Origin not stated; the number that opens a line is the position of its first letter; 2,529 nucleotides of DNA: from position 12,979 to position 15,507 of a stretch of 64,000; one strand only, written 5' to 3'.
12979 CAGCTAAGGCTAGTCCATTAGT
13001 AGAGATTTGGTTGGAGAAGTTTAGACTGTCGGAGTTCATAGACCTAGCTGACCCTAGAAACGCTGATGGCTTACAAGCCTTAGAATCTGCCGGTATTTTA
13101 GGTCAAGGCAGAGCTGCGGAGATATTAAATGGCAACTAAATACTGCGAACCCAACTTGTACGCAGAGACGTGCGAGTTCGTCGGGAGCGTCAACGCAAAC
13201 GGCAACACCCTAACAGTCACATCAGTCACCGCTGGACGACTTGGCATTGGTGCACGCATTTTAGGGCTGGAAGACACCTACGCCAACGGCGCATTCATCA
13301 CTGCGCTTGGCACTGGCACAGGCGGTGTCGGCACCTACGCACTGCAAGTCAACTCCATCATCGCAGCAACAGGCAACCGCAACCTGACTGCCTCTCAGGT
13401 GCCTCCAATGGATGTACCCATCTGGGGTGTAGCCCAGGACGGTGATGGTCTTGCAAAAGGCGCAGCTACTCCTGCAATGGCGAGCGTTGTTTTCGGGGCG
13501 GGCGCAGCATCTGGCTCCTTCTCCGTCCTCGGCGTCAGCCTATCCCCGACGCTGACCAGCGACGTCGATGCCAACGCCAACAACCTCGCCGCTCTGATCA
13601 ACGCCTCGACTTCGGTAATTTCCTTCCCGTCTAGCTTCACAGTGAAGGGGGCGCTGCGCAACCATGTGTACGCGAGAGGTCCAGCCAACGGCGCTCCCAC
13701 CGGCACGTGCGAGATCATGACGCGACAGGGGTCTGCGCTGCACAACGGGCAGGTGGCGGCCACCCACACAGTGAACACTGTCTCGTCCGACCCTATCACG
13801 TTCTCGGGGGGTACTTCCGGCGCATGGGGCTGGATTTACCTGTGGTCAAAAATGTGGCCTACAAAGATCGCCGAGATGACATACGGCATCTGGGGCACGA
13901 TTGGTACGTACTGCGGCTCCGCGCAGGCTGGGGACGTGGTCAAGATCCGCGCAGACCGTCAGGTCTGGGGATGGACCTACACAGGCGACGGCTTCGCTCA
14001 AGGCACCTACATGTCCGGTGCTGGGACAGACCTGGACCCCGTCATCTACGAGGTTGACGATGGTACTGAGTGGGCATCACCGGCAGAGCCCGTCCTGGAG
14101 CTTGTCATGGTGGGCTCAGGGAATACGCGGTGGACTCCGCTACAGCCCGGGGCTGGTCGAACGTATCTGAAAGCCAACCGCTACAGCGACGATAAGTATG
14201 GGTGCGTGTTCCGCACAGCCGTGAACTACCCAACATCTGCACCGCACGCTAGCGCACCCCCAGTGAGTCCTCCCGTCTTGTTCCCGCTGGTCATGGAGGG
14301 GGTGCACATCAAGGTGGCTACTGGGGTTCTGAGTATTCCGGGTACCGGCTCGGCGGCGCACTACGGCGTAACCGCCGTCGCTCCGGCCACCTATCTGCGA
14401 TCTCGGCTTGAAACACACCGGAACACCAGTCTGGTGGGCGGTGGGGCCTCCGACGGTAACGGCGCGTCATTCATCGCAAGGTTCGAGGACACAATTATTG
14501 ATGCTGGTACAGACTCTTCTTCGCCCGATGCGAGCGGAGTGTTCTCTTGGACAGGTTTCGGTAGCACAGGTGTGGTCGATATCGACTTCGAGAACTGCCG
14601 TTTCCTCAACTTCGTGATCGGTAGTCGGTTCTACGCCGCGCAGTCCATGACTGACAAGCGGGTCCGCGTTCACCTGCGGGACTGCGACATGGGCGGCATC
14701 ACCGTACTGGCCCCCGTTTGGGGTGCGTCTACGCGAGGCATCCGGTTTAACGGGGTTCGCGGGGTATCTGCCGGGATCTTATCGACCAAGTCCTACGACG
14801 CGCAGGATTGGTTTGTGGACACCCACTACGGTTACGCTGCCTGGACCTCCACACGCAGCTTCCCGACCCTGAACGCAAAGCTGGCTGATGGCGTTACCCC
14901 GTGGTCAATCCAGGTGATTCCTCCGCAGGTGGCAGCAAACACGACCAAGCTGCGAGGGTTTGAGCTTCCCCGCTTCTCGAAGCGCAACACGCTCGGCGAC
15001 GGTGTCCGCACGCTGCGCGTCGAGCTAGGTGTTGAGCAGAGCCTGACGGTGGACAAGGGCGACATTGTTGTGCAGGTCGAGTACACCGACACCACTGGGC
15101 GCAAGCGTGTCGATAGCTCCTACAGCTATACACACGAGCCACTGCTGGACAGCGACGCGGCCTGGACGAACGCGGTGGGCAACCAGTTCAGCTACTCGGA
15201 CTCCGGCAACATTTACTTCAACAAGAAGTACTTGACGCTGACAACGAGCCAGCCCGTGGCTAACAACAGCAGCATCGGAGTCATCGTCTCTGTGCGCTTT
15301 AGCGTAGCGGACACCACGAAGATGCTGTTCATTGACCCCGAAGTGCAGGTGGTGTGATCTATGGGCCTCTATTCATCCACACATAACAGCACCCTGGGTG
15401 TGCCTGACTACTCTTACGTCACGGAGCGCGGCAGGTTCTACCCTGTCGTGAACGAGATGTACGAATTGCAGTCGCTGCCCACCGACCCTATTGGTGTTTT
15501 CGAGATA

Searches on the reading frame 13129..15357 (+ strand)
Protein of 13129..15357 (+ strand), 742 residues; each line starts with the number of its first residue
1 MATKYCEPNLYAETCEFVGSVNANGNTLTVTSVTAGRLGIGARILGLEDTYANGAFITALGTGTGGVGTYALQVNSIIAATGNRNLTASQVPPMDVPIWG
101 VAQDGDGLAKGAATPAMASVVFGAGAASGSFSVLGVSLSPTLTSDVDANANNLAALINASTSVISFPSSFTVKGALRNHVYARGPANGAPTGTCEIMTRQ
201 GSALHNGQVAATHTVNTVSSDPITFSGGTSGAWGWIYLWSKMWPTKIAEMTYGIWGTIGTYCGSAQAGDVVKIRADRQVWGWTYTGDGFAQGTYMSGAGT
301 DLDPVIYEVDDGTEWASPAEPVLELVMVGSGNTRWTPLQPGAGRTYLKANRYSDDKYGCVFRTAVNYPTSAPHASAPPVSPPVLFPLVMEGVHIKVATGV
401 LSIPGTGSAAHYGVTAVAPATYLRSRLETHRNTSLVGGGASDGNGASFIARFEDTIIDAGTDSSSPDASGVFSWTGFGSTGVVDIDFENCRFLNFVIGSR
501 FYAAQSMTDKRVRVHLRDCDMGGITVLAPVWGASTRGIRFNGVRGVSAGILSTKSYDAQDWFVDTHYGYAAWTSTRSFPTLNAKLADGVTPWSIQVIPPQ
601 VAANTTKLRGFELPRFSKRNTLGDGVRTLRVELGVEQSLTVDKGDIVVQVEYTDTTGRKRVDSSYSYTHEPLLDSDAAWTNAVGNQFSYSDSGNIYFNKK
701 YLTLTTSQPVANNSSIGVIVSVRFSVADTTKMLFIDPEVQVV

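Call 12: search_protein_families(library=phrogs, proteins=[window:13129-15357:+])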
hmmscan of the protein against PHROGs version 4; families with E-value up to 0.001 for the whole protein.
window:13129-15357:+ (742 aa): 1 family
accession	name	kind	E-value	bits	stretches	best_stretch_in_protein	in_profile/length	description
phrog_21413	-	unknown function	9.1e-08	32.2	1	22-89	404-469/595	-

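Call 13: search_protein_families(library=pfam, proteins=[window:13129-15357:+], max_evalue=0.01)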
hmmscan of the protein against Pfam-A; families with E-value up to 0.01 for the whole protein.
window:13129-15357:+ (742 aa): 0 families

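Call 15: search_dna_similar(query=window:13129-15354:+, collection=phages, mode=protein, max_rows=30)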
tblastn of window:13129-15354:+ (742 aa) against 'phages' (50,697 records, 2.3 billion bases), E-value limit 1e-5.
No match.
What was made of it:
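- Tried and rejected: tblastn of the 742-aa protein against the same set: no match (call 15).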

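Call 17: find_homologous_proteins(query=window:13129-15354:+)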
Query window:13129-15354:+ (742 aa): 57 proteins with E <= 0.001 among 8000 candidates.
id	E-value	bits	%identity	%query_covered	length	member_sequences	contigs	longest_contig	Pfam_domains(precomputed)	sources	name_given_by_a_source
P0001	0.0e+0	1679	100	100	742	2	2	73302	-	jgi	-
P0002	0.0e+0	1514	90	100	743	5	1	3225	-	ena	-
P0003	9.4e-263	892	57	100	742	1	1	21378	-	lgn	-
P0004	2.4e-256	871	55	100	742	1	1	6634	-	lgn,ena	-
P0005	3.7e-225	768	52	100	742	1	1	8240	-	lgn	-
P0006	2.5e-215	735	50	100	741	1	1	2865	-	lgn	-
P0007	1.2e-214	733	50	100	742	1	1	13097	-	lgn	-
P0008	1.0e-213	730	50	100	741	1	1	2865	-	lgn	-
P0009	3.1e-143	497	42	100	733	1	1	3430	-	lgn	-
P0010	3.4e-143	497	41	100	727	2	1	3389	-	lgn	-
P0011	4.4e-142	493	41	100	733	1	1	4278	-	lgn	-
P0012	4.5e-141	490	40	100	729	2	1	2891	-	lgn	-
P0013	5.0e-141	490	48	43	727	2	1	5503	-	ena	-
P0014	7.0e-139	482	41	100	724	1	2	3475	-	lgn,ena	-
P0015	2.9e-138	480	39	100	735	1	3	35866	-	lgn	-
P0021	8.6e-93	330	44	43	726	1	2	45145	-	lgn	-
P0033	1.4e-65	240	40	25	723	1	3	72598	-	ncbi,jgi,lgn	jgi:hypothetical protein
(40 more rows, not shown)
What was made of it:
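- The exact 742-aa protein is recorded on two contigs (call 17).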

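Call 18: find_encoding_contigs(protein=P0003, flank=10000, max_places=2)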
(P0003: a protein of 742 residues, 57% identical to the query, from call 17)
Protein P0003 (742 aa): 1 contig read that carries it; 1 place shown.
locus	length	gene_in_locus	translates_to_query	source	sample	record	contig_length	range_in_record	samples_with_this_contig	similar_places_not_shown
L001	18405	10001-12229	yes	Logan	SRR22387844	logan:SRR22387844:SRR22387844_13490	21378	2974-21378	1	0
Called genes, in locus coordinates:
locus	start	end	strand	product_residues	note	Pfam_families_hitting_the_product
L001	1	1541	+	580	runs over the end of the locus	-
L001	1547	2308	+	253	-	-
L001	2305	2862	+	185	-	-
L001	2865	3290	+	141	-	PF22262:DUF6950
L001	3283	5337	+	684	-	-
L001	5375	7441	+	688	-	PF13884:Peptidase_S74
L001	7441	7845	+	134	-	-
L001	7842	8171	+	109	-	-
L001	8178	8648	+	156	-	PF13539:Peptidase_M15_4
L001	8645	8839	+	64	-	-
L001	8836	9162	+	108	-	-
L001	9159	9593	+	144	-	-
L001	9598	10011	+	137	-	-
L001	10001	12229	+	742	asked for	-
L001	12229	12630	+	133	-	-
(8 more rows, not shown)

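Call 19: find_encoding_contigs(protein=P0021, flank=10000, max_places=2)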
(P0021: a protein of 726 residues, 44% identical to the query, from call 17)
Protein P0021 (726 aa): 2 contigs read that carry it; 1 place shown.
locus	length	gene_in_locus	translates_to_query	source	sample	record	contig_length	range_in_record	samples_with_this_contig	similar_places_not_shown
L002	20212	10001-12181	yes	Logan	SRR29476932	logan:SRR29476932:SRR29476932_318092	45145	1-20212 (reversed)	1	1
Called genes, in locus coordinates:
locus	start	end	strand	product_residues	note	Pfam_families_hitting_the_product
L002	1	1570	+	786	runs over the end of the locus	PF24299:DUF7483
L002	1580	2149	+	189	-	PF14301:DUF4376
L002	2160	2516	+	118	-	PF26209:Phage_phiTE_241_C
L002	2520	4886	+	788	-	PF00622:SPRY, PF24299:DUF7483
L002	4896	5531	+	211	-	-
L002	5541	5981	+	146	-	-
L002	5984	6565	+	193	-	PF24027:DUF7338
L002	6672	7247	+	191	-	-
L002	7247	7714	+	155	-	PF08291:Peptidase_M15_3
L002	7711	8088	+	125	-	-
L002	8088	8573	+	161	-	-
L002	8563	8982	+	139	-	-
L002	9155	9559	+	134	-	-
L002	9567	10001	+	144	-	-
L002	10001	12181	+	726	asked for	-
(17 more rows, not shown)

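Call 20: find_encoding_contigs(protein=P0033, flank=10000, max_places=2)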
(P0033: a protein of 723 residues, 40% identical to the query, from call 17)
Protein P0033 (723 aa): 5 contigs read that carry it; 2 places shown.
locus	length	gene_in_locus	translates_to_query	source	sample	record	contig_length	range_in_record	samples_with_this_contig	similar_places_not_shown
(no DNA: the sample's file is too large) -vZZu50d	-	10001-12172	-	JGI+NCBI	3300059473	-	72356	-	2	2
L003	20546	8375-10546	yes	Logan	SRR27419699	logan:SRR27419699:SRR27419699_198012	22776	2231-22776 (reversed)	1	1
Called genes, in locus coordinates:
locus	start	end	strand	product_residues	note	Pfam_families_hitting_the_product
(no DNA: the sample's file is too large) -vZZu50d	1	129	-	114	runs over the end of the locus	-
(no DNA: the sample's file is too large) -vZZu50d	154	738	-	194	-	-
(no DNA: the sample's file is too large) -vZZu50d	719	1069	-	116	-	-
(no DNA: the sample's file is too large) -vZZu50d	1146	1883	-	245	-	-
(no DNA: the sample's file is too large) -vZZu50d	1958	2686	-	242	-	PF13479:AAA_24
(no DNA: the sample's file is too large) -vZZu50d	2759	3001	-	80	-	PF11753:DUF3310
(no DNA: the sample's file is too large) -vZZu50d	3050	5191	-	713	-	-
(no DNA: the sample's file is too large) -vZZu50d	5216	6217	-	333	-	-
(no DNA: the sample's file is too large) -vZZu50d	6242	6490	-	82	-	-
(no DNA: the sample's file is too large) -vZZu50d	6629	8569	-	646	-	PF17975:RNR_Alpha (weak), PF21995:RNR-II_ins_dom (weak), PF02867:Ribonuc_red_lgC (faint)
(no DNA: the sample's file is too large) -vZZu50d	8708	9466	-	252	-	PF02511:Thy1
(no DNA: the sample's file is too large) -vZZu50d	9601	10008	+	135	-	-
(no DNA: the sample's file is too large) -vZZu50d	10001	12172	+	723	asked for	-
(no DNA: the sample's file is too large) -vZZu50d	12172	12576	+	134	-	-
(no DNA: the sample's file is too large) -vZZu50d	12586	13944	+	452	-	-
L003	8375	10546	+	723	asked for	-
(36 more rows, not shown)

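Call 32: search_solved_structures(query=A1, max_evalue=1)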
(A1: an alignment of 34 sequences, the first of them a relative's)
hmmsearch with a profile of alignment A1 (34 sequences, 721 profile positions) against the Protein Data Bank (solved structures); distinct sequences matched with E-value up to 1: 0.

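Call 33: search_protein_families(library=ncbifam, proteins=[window:13129-15357:+], max_evalue=0.01)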
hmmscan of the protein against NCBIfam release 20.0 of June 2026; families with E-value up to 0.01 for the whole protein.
window:13129-15357:+ (742 aa): 0 families
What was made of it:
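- On Beta-helix tailspike / depolymerase: No sequence match to any characterised enzyme family (calls 13, 32, 33).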

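Call 42: predict_structure(alignment_id=A1)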
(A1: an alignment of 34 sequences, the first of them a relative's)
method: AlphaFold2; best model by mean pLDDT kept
length: 742 residues; sequences in the alignment: 34
mean_pLDDT: 86.0   pTM: 0.84
mean pLDDT of the five models: 86.0, 86.0, 86.0, 85.0, 84.3
residues with pLDDT >= 90: 380; 70-90: 278; 50-70: 68; < 50: 16
segments of 3 or more residues with pLDDT < 50: 286-289, 407-410, 438-444
pLDDT, mean of each block of 10 residues (from residue 1): 94 95 91 93 88 86 92 72 93 90 97 97 84 95 92 97 93 95 97 96 95 84 93 91 83 91 95 95 59 80 95 92 88 77 92 96 72 64 87 86 60 76 94 62 60 95 85 61 85 91 63 87 82 64 69 86 88 80 83 90 83 89 92 93 92 94 88 88 85 86 94 93 90 91 86
secondary structure, 60 per line:
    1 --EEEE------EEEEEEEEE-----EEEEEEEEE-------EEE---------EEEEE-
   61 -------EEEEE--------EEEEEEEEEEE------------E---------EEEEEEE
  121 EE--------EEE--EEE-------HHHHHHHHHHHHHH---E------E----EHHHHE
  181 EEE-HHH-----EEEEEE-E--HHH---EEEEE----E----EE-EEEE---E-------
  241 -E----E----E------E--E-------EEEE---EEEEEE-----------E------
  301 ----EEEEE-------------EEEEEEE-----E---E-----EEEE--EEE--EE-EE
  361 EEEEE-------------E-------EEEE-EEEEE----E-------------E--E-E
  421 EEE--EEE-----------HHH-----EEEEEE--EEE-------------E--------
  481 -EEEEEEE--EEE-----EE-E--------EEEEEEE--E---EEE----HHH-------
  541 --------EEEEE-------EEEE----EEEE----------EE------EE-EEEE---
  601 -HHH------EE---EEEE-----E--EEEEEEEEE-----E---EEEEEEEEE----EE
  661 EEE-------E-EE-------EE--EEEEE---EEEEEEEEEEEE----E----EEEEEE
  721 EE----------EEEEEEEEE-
elements in order (helices of 4 or more, strands of 3 or more residues): E3-6 E13-21 E27-35 E43-45 E55-59 E68-72 E81-91 E114-122 E131-133 E136-138 H146-159 H176-179 E180-183 E193-198 E209-213 E226-229 E270-273 E277-282 E305-309 E323-329 E345-348 E351-353 E359-365 E387-390 E392-396 E420-423 E426-428 E448-453 E456-458 E482-488 E491-493 E511-517 E524-526 E549-553 E561-564 E569-572 E594-597 E616-619 E628-636 E646-654 E659-663 E686-690 E694-705 E715-722 E733-741
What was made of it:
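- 13129..15357 (+): 742-aa beta-helix, tailspike-like protein; first gene of the swapped cassette. AF2 pLDDT 86 (call 42).
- On Beta-helix tailspike / depolymerase: AF2 pLDDT 86, pTM 0.84 (call 42).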

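Call 46: fold_search(model_id=the predicted structure, library=viral)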
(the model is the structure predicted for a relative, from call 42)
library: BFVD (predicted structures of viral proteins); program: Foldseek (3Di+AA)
matches with E <= 10: 1433; with E <= 0.001: 47
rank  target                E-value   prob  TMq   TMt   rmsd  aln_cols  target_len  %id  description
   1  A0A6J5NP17            8.2e-55  1.00  0.71  0.73   7.1       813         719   29  Uncharacterized protein [uncultured Caudovirales phage]
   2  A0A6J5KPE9            3.7e-18  1.00  0.43  0.40  15.9       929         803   11  Uncharacterized protein [uncultured Caudovirales phage]
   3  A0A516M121            1.4e-07  1.00  0.17  0.15  26.4       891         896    8  (no name in the UniProt tables at hand)
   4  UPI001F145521         3.1e-07  1.00  0.19  0.17  25.9       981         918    9  (no name look-up for this kind of identifier)
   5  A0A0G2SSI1            1.5e-06  1.00  0.18  0.22  14.9       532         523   11  Uncharacterized protein [Proteus phage vB_PmiP_Pm5460]
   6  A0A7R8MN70            1.7e-06  0.99  0.19  0.19  29.2       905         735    9  (no name in the UniProt tables at hand)
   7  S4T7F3                2.3e-06  1.00  0.16  0.15  19.5       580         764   12  (no name in the UniProt tables at hand)
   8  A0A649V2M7            2.4e-06  1.00  0.14  0.18  20.8       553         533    9  Rhamnogalacturonase A/B/Epimerase-like pectate lyase domain-containing protein [Leuconostoc phage P965]
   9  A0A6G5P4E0            3.7e-06  0.97  0.13  0.14  18.8       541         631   10  Putative tailspike protein [Edwardsiella phage ETP-1]
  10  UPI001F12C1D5         5.7e-06  1.00  0.16  0.18  17.2       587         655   12  (no name look-up for this kind of identifier)
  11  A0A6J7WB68            5.9e-06  0.99  0.16  0.18  19.7       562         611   12  C1q domain containing protein [uncultured Caudovirales phage]
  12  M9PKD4                6.5e-06  0.97  0.16  0.14  27.1       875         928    8  Tail fiber protein [Escherichia phage EC1-UPM]
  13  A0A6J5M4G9            7.9e-06  0.91  0.13  0.15  20.4       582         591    8  Pectate lyase superfamily protein [uncultured Caudovirales phage]
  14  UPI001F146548         7.9e-06  0.72  0.12  0.11  27.2       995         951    9  (no name look-up for this kind of identifier)
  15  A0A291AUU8            9.1e-06  0.93  0.16  0.14  19.9       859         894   11  (no name in the UniProt tables at hand)
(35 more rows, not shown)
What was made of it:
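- Closest known: Right-handed beta-helix tailspikes and depolymerases. Same: BFVD hits include tailspikes and pectate-lyase-like proteins (call 46).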

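Call 48: find_related_loci(query=A1, collection=genome_contigs, flank=10000)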
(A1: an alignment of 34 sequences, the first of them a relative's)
Query A1 (742 aa) in genome_contigs; peptide patterns used: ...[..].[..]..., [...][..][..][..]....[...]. (x = any residue, [..] = any of these).
78 stretches matched a pattern; 5 encode a relative of the query (tblastn E <= 1e-3); 5 distinct loci.
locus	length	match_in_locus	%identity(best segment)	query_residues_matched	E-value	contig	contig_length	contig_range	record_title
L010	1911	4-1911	33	1-638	3e-77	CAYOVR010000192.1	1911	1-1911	MAG TPA_asm: uncultured Candidatus Saccharibacteria bacterium isolate SRP286056_co2_40 genome assembly, contig: NODE_117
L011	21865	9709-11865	31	1-741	1e-59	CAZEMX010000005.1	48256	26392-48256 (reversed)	MAG TPA_asm: uncultured Nitrososphaerota archaeon isolate binchicken_co265_268 genome assembly, contig: NODE_1242_length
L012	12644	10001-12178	31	1-741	5e-59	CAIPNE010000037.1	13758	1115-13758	MAG: uncultured Gammaproteobacteria bacterium isolate Loclat_bin-18265 genome assembly, contig: bin-18265:037/914, whole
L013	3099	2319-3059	34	86-321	1e-18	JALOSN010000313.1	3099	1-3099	MAG: Hydrogenophaga sp. isolate Prado208 scaffold_106182, whole genome shotgun sequence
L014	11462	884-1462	31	97-278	4e-12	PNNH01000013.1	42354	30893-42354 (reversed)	MAG: Methylibium sp. isolate BC.012 BC_1000608_42354, whole genome shotgun sequence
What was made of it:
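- Tried and rejected: These are probably binned phage contigs, so no reliable host was obtained (call 48).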

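Call 78: find_encoding_contigs(protein=P0002, flank=5000, max_places=2)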
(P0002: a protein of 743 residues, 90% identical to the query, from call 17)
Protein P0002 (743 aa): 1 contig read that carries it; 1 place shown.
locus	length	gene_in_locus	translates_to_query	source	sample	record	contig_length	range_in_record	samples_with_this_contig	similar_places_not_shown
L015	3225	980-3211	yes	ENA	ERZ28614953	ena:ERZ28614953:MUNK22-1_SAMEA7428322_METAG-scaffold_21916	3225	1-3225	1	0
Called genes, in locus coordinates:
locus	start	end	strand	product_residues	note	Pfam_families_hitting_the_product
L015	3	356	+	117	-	?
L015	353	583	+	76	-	-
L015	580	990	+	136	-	-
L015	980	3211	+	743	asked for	-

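Call 79: find_encoding_contigs(protein=P0004, flank=5000, max_places=2)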
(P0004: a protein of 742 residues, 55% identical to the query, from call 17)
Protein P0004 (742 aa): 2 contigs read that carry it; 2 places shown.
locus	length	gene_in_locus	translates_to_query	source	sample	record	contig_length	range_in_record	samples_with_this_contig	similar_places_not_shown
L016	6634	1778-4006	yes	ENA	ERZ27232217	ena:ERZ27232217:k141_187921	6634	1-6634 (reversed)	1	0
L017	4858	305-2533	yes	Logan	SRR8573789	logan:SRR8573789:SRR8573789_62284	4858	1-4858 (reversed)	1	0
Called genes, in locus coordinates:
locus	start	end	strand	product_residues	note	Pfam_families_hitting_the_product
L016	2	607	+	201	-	?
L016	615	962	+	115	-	-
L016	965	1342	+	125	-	-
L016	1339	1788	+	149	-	-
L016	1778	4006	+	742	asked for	-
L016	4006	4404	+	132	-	-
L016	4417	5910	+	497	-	-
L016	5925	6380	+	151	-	-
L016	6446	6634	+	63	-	?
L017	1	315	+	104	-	?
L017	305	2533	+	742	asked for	-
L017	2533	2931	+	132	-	-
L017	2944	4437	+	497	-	-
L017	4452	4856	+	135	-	?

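Call 89: find_related_loci(query=A1, collection=metagenome_contigs, flank=6000)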
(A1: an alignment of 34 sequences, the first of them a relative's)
Query A1 (742 aa) in metagenome_contigs; peptide patterns used: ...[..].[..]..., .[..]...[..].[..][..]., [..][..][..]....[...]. (x = any residue, [..] = any of these).
470 stretches matched a pattern; 46 encode a relative of the query (tblastn E <= 1e-3); 46 distinct loci.
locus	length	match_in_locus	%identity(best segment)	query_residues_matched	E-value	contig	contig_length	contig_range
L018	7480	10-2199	35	1-742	2e-96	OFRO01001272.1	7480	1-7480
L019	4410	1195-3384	35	1-742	4e-95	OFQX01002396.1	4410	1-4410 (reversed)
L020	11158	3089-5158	34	54-742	8e-93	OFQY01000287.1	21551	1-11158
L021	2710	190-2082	36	93-741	1e-89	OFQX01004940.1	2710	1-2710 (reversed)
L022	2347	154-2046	35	93-741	2e-90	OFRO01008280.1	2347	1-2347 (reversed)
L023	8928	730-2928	29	1-741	1e-76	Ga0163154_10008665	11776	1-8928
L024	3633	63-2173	34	30-742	6e-83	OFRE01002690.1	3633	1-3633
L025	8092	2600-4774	30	1-741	1e-66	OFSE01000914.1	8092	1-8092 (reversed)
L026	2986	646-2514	30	97-741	1e-66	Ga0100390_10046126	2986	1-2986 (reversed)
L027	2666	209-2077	30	97-741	8e-67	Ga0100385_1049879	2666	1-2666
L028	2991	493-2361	29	97-741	6e-66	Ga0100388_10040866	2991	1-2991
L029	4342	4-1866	30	99-741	5e-65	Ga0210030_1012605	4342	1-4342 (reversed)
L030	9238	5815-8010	29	1-741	6e-63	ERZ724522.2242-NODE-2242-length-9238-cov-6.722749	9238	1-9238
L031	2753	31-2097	31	54-741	8e-63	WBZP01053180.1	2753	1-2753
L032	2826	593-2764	31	1-739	1e-61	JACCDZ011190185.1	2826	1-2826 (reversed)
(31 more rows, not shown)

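Call 90: find_related_loci(query=A1, collection=viral_contigs, flank=6000)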
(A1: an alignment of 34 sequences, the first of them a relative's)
Query A1 (742 aa) in viral_contigs; peptide patterns used: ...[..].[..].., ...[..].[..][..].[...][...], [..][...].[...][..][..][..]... (x = any residue, [..] = any of these).
128 stretches matched a pattern; 45 encode a relative of the query (tblastn E <= 1e-3); 45 distinct loci.
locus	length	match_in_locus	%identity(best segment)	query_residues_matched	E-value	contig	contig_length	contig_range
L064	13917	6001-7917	32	93-741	4e-76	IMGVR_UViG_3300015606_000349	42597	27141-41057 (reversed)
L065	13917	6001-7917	34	93-741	2e-74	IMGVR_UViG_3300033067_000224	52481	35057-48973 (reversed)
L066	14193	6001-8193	29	1-741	5e-70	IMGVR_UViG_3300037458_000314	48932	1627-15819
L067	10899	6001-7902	33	96-738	3e-67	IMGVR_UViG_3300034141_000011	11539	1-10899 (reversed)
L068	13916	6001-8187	28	1-741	6e-57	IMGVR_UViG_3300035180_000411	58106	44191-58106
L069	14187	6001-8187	28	4-741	1e-52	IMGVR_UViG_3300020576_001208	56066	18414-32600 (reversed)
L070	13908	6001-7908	27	102-741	2e-50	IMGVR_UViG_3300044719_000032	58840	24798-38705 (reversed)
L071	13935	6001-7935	28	97-742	3e-47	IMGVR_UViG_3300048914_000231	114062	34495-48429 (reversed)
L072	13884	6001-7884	32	96-742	1e-72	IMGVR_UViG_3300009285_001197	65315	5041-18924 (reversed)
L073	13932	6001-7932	28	97-742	4e-45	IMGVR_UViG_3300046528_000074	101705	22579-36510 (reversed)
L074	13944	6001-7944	26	99-737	2e-45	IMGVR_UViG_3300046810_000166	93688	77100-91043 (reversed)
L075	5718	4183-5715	30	97-603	4e-40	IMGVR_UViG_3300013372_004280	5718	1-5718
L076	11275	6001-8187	38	1-741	2e-37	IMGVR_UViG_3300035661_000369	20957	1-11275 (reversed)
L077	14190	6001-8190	39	1-741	2e-35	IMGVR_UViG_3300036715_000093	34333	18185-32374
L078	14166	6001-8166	40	1-741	2e-35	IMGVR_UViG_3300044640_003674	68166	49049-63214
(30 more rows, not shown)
